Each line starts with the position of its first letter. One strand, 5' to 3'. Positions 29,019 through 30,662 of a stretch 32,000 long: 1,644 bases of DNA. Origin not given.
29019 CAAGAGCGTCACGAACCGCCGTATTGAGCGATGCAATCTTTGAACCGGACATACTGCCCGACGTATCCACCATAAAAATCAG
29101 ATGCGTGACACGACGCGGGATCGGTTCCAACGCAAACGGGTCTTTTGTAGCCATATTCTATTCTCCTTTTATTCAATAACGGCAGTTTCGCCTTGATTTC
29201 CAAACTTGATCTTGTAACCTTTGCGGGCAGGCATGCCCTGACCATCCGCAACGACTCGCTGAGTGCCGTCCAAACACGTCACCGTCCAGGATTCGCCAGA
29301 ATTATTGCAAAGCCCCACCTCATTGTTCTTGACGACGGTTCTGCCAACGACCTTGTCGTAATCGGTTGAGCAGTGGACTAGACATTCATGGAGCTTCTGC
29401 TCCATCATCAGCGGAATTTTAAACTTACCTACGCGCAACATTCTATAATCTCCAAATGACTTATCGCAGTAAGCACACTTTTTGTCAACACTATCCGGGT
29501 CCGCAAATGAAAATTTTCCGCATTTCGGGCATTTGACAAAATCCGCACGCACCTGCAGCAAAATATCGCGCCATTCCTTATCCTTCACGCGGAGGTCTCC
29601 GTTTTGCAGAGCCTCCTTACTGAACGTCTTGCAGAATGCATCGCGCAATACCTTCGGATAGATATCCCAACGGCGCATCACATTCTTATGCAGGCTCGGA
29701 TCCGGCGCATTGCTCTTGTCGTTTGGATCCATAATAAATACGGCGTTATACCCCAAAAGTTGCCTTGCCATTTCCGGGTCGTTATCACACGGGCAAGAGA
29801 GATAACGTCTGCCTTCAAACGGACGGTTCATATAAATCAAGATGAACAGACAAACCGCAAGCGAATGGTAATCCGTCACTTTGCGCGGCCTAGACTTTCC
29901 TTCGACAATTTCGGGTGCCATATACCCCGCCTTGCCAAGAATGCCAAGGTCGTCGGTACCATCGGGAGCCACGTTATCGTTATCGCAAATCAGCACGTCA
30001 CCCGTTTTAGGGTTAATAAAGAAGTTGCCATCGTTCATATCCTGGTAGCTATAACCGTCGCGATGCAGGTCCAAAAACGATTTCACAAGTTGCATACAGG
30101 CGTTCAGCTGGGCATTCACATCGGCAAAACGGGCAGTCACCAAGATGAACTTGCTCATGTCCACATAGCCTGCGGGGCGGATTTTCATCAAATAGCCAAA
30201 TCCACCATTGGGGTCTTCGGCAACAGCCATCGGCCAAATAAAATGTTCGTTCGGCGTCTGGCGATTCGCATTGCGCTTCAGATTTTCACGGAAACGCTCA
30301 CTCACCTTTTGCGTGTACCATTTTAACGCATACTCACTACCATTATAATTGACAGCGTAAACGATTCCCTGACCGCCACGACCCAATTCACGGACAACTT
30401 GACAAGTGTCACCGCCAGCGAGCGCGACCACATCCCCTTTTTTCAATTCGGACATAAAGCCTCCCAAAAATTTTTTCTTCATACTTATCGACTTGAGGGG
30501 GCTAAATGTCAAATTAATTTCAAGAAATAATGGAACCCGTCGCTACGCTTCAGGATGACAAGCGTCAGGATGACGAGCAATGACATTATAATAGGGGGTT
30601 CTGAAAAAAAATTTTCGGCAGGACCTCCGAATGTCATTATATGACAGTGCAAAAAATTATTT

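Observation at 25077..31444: Kinase - TerY-like vWA - PP2C triad coupled to a 770-aa membrane ankyrin-repeat protein, facing a divergent orphan sigma factor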

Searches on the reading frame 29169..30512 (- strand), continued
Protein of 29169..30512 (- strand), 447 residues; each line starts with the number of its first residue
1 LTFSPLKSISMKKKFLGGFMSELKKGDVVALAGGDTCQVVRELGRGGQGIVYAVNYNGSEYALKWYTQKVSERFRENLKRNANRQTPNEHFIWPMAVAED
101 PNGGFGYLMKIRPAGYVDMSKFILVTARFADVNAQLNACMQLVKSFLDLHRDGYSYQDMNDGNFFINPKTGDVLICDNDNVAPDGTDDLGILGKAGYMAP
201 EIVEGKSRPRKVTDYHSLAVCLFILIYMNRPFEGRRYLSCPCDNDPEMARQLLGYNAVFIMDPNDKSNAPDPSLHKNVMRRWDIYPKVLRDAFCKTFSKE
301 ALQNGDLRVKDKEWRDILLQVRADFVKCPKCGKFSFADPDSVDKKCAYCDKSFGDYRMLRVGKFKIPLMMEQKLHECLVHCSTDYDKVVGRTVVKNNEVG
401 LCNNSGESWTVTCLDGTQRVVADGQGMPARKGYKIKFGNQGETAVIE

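Call 47: find_encoding_contigs(protein=P0105, flank=8000, max_places=2)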
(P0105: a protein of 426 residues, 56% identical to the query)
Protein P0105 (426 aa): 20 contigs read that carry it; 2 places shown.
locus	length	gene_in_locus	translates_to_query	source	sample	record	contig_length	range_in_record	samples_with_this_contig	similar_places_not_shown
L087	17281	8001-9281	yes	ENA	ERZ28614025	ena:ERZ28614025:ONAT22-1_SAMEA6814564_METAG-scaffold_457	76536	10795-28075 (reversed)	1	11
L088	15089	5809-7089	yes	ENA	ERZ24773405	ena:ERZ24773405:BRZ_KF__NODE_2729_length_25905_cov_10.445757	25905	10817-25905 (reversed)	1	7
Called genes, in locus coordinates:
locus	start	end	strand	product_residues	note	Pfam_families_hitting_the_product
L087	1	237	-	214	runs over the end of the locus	-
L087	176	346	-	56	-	-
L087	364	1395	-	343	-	-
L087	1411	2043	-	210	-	-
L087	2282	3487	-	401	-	PF13102:Phage_int_SAM_5, PF00589:Phage_integrase (weak)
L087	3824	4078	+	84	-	-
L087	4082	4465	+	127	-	PF13302:Acetyltransf_3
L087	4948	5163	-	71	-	-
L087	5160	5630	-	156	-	PF13151:DUF3990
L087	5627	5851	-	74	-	PF12668:DUF3791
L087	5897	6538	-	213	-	-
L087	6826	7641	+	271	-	-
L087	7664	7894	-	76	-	PF13744:HTH_37 (weak), PF24250:HVO_2718 (faint), PF13560:HTH_31, PF12844:HTH_19, PF01381:HTH_3, PF13443:HTH_26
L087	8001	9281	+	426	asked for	PF00069:Pkinase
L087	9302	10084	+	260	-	PF00092:VWA, PF13519:VWA_2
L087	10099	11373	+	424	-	PF13672:PP2C_2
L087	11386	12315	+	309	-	-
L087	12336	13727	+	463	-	-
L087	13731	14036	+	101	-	-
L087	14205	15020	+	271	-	-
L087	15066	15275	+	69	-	-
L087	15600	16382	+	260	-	-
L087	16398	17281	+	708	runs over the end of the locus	PF11074:DUF2779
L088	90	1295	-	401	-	PF13102:Phage_int_SAM_5, PF00589:Phage_integrase (weak)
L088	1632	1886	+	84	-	-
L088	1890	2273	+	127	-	PF13302:Acetyltransf_3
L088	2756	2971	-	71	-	-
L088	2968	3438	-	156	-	PF13151:DUF3990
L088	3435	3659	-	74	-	PF12668:DUF3791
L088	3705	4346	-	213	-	-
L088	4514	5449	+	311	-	-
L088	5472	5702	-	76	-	PF13744:HTH_37 (weak), PF24250:HVO_2718 (faint), PF13560:HTH_31, PF12844:HTH_19, PF01381:HTH_3, PF13443:HTH_26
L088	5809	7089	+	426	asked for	PF00069:Pkinase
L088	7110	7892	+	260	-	PF00092:VWA, PF13519:VWA_2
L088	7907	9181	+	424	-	PF13672:PP2C_2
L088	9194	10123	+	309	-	-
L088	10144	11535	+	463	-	-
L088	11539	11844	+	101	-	-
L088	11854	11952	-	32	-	-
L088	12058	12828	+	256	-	-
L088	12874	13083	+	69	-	-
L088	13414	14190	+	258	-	-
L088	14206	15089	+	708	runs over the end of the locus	PF11074:DUF2779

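Call 75: search_protein_families(library=pfam, proteins=[L008:11549-12961:+, L027:11264-12316:+, L048:12313-13497:+, L042:11550-12806:+, L030:11613-13517:+, L046:12012-14048:+, L053:11299-17238:+, L062:4659-6041:+, L054:11198-12223:+, L076:11304-12746:+], max_evalue=0.001)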
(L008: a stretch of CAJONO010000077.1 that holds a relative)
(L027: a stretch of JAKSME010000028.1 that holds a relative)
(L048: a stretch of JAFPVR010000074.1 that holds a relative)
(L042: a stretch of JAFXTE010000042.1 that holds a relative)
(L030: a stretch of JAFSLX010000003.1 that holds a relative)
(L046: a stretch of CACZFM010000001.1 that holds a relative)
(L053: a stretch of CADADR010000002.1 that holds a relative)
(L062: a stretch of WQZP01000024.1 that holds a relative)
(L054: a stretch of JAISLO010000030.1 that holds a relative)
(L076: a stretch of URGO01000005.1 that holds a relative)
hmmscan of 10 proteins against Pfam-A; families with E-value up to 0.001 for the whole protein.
L008:11549-12961:+ (470 aa): 3 families
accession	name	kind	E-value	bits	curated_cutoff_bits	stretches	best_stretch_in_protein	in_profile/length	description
PF08239.17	SH3_3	-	5.4e-05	23.7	27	1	217-268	3-53/54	Bacterial SH3 domain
PF18348.7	SH3_16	-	0.0002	21.5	25.8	1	220-268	2-49/49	Bacterial dipeptidyl-peptidase Sh3 domain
PF19779.4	DUF6264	-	0.00041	21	31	1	116-190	11-87/183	Family of unknown function (DUF6264)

L027:11264-12316:+ (350 aa): 0 families

L048:12313-13497:+ (394 aa): 0 families

L042:11550-12806:+ (418 aa): 0 families

L030:11613-13517:+ (634 aa): 0 families

L046:12012-14048:+ (678 aa): 2 families
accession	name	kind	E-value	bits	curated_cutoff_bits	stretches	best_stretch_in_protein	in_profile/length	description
PF13306.12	LRR_5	-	1.7e-55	186.8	27.7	3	547-671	1-122/127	BspA type Leucine rich repeat region (6 copies)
PF13855.12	LRR_8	-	2.1e-13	50.3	27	0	394-436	12-55/61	Leucine rich repeat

L053:11299-17238:+ (1980 aa): 7 families
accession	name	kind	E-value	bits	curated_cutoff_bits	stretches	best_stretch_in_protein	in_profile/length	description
PF13195.11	DUF4011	-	6.7e-44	150.1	22.2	1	509-680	1-158/158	Protein of unknown function (DUF4011)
PF13086.12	AAA_11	-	1.4e-21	77.9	27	2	1684-1726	212-255/257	AAA domain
PF13087.12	AAA_12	-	2.6e-16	60.2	27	1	1749-1936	9-191/195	AAA domain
PF13245.12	AAA_19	-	2.5e-10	41.1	25.1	1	795-853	1-61/134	AAA domain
PF13604.12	AAA_30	-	4.5e-09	36.7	27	1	792-854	3-67/191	AAA domain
PF01443.25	Viral_helicase1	-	2.1e-06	28.1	21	0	1682-1723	56-99/228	Viral superfamily 1 RNA helicase core domain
PF04851.21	ResIII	-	6.2e-05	23.4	22.5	0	793-872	6-95/164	Type III restriction enzyme, res subunit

L062:4659-6041:+ (460 aa): 1 family
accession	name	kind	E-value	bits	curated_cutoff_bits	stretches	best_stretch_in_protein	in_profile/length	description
PF19745.5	FUT8_N_cat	-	0.00041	19.7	27.6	1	131-304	7-177/499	Alpha-(1,6)-fucosyltransferase N- and catalytic domains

L054:11198-12223:+ (341 aa): 7 families
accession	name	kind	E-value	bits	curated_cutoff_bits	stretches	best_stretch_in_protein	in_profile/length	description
PF12796.13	Ank_2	-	1.1e-36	125.7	27.3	2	211-304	2-89/90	Ankyrin repeats (3 copies)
PF00023.36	Ank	-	3.8e-35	118.4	21.1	3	171-204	1-33/33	Ankyrin repeat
PF13637.12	Ank_4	-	4.4e-27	94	22.7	3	248-295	4-50/50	Ankyrin repeats (many copies)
PF13857.12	Ank_5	-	2.1e-24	85.8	27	4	264-315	5-55/56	Ankyrin repeats (many copies)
PF13606.12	Ank_3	-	1.3e-21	74.4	22.3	1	171-200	1-29/30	Ankyrin repeat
PF24521.3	Ank_KRIT1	-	2.2e-10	40.9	80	1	178-262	23-106/149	KRIT1 ankyrin-repeats domain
PF23745.1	ANK_LRRK2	-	1.9e-05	25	27.5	0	209-265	32-88/130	LRRK2 ANK repeat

L076:11304-12746:+ (480 aa): 0 families

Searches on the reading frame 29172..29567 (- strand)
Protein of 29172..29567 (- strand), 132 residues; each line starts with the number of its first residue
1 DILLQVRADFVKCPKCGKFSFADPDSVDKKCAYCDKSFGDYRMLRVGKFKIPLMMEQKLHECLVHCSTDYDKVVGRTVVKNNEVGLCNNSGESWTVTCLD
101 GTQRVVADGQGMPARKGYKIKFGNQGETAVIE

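Call 76: predict_structure(alignment_id=A7)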
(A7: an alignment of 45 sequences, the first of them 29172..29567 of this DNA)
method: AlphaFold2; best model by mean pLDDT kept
length: 132 residues; sequences in the alignment: 45
mean_pLDDT: 94.7   pTM: 0.86
mean pLDDT of the five models: 94.7, 94.4, 94.2, 94.0, 94.0
residues with pLDDT >= 90: 120; 70-90: 12; 50-70: 0; < 50: 0
segments of 3 or more residues with pLDDT < 50: none
pLDDT, mean of each block of 10 residues (from residue 1): 93 95 89 94 95 95 93 95 95 97 98 97 95 96
secondary structure, 60 per line:
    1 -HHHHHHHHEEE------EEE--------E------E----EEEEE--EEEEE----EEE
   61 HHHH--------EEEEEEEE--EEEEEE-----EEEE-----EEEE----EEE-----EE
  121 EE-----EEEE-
elements in order: H2-9 E10-12 E19-21 E42-46 E49-53 E58-60 H61-64 E73-80 E83-88 E94-97 E103-106 E111-113 E119-122 E128-131

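Call 79: fold_search(model_id=the predicted structure, library=pdb)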
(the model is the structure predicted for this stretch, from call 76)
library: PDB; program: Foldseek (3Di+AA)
matches with E <= 10: 663; with E <= 0.001: 0
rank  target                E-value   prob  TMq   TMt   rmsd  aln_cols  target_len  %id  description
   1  6hbz_B                2.6e-03  1.00  0.50  0.26   3.7       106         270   12  Bdellovibrio bacteriovorus DgcB Full-length (released 2019-08-28)
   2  6hc0_C                3.8e-03  1.00  0.51  0.63   3.7       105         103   12  Bdellovibrio bacteriovorus DgcB FHA domain, tail complex (released 2019-08-28)
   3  6hc0_D                4.3e-03  1.00  0.49  0.61   3.3       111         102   13  Bdellovibrio bacteriovorus DgcB FHA domain, tail complex (released 2019-08-28)
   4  6hc1_A                7.9e-03  1.00  0.48  0.59   4.5       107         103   15  Bdellovibrio bacteriovorus DgcB FHA in complex with phosphorylated N-terminal peptide (released 2019-08-28)
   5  6hc0_B                8.4e-03  1.00  0.50  0.60   3.7       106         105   12  Bdellovibrio bacteriovorus DgcB FHA domain, tail complex (released 2019-08-28)
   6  6hc1_B                8.9e-03  1.00  0.50  0.62   3.7       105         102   13  Bdellovibrio bacteriovorus DgcB FHA in complex with phosphorylated N-terminal peptide (released 2019-08-28)
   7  5a8i                  1.2e-02  1.00  0.43  0.48   5.2       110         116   14  Crystal structure of the FHA domain of ArnA from Sulfolobus acidocaldarius (released 2016-06-22)
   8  5w7w_T                1.3e-02  1.00  0.49  0.59   3.9       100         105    7  Crystal Structure of FHA domain of human APLF (released 2018-05-02)
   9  6hbz_A                1.3e-02  1.00  0.50  0.26   3.7       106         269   12  Bdellovibrio bacteriovorus DgcB Full-length (released 2019-08-28)
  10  3uot_B                1.3e-02  1.00  0.49  0.59   4.1       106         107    9  Crystal Structure of MDC1 FHA Domain in Complex with a Phosphorylated Peptide from the MDC1 N-terminus (released 2011-12-28)
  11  5w7x_A                1.4e-02  1.00  0.52  0.65   3.9        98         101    7  Crystal Structure of FHA domain of human APLF in complex with XRCC1 bisphospho peptide (released 2018-05-02)
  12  5yyz_A                1.4e-02  1.00  0.49  0.61   3.6       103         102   14  Crystal structure of the MEK1 FHA domain in complex with the HOP1 pThr318 peptide. (released 2018-10-17)
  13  5w7y_A                1.6e-02  1.00  0.49  0.60   4.2       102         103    8  Crystal Structure of FHA domain of human APLF in complex with XRCC1 monophosphorylated mutated peptide (released 2018-05-02)
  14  3un0_B                1.9e-02  1.00  0.47  0.56   4.4       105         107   10  Crystal Structure of MDC1 FHA Domain (released 2011-12-28)
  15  1ujx_MODEL_1_A        2.2e-02  1.00  0.47  0.51   4.0       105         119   14  The forkhead associated (FHA) domain like structure from mouse polynucleotide kinase 3'-phosphatase (released 2004-02-12)
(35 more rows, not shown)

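Call 80: search_protein_families(library=pfam, proteins=[window:29172-29567:-], max_evalue=10)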
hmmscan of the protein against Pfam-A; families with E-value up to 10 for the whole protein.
window:29172-29567:- (132 aa): 8 families
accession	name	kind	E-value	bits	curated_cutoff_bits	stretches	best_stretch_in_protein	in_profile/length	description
PF13248.11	Zn_ribbon_3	-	0.015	15.2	27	1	11-35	3-23/26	zinc-ribbon domain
PF01485.27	IBR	-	0.046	14.2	24.3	1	7-38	15-51/65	IBR domain, a half RING-finger domain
PF01907.25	Ribosomal_L37e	-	0.09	13.3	27.6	1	10-38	15-43/53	Ribosomal protein L37e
PF13913.12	zf-C2HC_2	-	0.14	12.3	27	1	10-17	2-9/25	zinc-finger of a C2HC-type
PF17902.7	SH3_10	-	0.17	12.4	22.8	1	60-105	11-56/65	SH3 domain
PF00096.32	zf-C2H2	-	0.27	12.2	25.2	1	30-45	2-17/23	Zinc finger, C2H2 type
PF13894.12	zf-C2H2_4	-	0.68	11.3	27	1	30-45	2-17/24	C2H2-type zinc finger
PF13465.12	zf-H2C2_2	-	6.3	7.8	40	1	30-38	16-24/26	Zinc-finger double domain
